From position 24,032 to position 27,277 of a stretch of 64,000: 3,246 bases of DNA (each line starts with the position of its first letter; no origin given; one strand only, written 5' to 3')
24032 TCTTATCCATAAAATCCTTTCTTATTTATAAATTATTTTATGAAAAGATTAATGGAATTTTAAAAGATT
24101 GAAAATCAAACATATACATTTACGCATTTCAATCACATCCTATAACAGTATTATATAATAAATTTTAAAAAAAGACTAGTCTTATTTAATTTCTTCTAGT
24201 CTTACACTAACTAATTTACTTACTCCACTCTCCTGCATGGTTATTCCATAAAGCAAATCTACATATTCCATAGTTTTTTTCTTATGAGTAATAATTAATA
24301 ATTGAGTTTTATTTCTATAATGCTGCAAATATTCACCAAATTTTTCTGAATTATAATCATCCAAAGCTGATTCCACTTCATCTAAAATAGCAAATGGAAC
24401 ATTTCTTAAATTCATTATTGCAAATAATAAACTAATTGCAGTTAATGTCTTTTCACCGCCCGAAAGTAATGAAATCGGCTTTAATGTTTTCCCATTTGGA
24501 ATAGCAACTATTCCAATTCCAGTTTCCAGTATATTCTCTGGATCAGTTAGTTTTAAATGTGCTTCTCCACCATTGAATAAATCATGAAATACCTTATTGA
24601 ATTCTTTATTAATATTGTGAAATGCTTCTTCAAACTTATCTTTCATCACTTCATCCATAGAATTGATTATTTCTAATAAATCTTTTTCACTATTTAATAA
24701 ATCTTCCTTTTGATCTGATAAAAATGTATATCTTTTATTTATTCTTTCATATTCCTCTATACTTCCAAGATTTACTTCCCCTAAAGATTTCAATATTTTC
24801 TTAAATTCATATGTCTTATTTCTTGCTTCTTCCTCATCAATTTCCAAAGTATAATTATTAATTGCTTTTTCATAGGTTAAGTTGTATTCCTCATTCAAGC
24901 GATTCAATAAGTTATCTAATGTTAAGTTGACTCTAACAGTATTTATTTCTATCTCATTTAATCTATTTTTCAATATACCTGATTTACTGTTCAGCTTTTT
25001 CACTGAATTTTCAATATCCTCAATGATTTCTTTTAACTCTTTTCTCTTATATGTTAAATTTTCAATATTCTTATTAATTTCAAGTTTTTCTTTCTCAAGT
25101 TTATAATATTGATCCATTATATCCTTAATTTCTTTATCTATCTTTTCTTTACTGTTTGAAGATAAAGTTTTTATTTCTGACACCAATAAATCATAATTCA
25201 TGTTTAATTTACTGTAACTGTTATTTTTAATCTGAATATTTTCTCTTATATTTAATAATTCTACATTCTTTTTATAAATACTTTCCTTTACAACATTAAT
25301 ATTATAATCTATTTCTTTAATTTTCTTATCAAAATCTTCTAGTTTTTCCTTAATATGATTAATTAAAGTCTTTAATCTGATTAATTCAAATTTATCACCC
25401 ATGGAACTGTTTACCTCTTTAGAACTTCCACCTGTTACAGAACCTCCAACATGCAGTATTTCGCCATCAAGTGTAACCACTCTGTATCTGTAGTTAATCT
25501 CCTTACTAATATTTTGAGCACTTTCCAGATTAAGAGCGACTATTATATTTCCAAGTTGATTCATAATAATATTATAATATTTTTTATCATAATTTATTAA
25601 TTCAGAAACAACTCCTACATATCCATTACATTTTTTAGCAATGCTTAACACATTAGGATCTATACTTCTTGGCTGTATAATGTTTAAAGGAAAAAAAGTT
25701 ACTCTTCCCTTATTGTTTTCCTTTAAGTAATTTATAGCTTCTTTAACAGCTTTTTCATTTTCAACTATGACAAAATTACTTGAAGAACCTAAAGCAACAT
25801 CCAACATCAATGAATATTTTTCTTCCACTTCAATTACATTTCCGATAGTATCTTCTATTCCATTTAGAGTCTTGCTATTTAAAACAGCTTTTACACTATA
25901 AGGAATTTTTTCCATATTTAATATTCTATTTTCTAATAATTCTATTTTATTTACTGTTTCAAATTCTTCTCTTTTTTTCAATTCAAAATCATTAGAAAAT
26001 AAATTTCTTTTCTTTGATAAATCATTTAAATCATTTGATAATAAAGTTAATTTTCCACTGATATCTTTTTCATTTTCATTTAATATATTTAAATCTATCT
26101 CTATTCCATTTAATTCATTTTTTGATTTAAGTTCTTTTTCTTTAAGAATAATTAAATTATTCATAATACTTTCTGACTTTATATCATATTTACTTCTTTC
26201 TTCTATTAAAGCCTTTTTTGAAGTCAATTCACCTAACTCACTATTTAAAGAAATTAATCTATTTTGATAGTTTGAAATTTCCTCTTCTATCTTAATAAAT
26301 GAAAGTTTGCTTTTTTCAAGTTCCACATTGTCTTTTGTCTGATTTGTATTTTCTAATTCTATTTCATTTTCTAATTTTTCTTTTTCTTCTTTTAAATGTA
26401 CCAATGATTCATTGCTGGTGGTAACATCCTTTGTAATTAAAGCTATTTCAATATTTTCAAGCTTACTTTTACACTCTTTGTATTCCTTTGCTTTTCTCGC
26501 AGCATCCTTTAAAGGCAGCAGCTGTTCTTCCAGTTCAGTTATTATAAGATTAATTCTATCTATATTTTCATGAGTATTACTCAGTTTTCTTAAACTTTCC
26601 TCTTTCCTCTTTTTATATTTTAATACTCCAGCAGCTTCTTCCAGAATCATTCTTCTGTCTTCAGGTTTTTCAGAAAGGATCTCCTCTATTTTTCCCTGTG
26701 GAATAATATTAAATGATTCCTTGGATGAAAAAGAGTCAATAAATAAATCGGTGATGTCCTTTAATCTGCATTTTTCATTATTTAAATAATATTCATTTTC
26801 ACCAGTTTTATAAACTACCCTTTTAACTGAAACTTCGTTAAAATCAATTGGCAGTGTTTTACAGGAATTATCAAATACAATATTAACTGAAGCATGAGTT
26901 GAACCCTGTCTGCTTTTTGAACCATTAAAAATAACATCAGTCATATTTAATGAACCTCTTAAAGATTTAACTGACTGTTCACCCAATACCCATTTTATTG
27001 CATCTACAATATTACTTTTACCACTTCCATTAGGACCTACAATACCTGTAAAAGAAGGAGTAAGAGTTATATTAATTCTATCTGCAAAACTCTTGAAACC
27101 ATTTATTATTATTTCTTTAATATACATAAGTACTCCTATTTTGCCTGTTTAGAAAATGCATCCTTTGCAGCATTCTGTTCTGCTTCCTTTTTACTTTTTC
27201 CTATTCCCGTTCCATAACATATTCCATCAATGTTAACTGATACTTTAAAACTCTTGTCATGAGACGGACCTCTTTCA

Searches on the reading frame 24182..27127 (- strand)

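Call 72: search_protein_families(library=pfam, proteins=[window:24182-27127:-], max_evalue=0.00001)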
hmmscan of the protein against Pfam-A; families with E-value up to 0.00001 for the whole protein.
window:24182-27127:- (981 aa): 5 families
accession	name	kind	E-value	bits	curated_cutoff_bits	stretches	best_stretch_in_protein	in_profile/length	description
PF02463.25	SMC_N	-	1.8e-57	194.7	40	1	2-970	1-219/220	RecF/RecN/SMC N terminal domain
PF06470.18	SMC_hinge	-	2.2e-25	89.7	22.5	1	422-540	2-115/116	SMC proteins Flexible Hinge Domain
PF13476.12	AAA_23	-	2.5e-18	67.9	27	1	6-203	2-200/201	AAA domain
PF13175.12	AAA_15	-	3.6e-10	40.4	32.1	1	1-261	1-203/374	AAA ATPase domain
PF13304.12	AAA_21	-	2.4e-07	31.6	27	1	26-76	1-40/304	AAA domain, putative AbiEii toxin, Type IV TA system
